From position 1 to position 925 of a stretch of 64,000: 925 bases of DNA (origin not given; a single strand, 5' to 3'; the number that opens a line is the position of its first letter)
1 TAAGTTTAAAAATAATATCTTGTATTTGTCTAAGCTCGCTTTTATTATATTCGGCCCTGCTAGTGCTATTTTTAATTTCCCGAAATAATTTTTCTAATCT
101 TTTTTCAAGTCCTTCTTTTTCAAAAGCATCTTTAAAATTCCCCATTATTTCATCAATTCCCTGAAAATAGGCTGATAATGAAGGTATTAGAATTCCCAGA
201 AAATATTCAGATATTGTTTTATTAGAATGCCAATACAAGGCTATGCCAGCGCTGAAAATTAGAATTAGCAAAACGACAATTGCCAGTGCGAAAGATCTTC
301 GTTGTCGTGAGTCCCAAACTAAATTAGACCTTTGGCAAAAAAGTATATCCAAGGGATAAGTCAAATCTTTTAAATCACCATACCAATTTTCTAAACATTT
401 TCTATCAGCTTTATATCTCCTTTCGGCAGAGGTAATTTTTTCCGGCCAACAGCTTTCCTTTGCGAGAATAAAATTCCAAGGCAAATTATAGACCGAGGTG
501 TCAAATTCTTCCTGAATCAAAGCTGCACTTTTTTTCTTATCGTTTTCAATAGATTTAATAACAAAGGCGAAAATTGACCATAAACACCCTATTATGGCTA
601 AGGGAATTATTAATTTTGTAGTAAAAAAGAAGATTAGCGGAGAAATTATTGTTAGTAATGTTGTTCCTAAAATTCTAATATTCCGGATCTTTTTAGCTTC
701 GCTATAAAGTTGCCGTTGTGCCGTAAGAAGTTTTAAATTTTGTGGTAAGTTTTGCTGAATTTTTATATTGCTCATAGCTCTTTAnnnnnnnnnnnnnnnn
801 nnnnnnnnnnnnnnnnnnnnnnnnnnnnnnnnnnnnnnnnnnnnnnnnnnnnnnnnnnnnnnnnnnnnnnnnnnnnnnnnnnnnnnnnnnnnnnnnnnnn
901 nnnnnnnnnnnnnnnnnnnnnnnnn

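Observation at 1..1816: AT-rich CBASS-like cassette (CD-NTase plus 4-TM effector) at the window edge; the effector is invisible in the ORF track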

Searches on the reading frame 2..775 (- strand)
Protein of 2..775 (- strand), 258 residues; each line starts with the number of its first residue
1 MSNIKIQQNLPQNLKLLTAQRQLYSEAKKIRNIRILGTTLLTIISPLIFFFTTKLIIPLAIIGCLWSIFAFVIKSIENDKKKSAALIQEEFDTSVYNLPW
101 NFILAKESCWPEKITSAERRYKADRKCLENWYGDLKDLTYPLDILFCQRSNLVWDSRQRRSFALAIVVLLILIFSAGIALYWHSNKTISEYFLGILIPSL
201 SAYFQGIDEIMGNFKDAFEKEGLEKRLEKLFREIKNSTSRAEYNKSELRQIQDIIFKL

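Call 5: search_protein_families(library=pfam, proteins=[window:2-775:-], max_evalue=1)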
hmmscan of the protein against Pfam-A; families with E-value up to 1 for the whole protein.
window:2-775:- (258 aa): 4 families
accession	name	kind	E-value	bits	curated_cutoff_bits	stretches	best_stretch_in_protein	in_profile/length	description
PF18159.6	S_4TM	-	5.7e-68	229.8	26.9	1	3-257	2-260/291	SMODS-associating 4TM effector domain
PF20237.3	DUF6594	-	0.0082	16.5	30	1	21-80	162-222/238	Family of unknown function (DUF6594)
PF00335.26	Tetraspanin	-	0.033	14.3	32.1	1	161-252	78-138/225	Tetraspanin family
PF05568.16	ASFV_J13L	-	0.97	9.6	23.6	0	41-90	19-66/189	African swine fever virus J13L protein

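Call 6: search_protein_families(library=padloc, proteins=[window:2-775:-], max_evalue=1)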
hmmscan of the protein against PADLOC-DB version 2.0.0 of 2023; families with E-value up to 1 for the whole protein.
window:2-775:- (258 aa): 9 families
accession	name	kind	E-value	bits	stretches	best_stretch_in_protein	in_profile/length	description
PDLC00725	Effector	-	4.1e-52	175.3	1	3-256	5-255/293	4TM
PDLC00721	Effector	-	1.7e-49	166.5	1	1-257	2-261/305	4TM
PDLC00716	Effector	-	1.9e-48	163.7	1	1-257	1-261/302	4TM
PDLC00715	Effector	-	1.3e-40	137.6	1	1-257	1-274/315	4TM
PDLC00722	Effector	-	9.3e-40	134.5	1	2-258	13-269/310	4TM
PDLC00718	Effector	-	5.3e-39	132.3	1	1-256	1-258/291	4TM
PDLC00720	Effector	-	8e-37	125.1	1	4-257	18-279/322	4TM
PDLC00723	Effector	-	2.6e-34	117.1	1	4-257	8-266/302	4TM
PDLC00717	Effector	-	4.6e-21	73.3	1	1-257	1-269/306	4TM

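Call 7: search_protein_families(library=ncbifam, proteins=[window:2-775:-], max_evalue=0.1)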
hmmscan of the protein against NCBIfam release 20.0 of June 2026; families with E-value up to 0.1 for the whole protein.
window:2-775:- (258 aa): 0 families
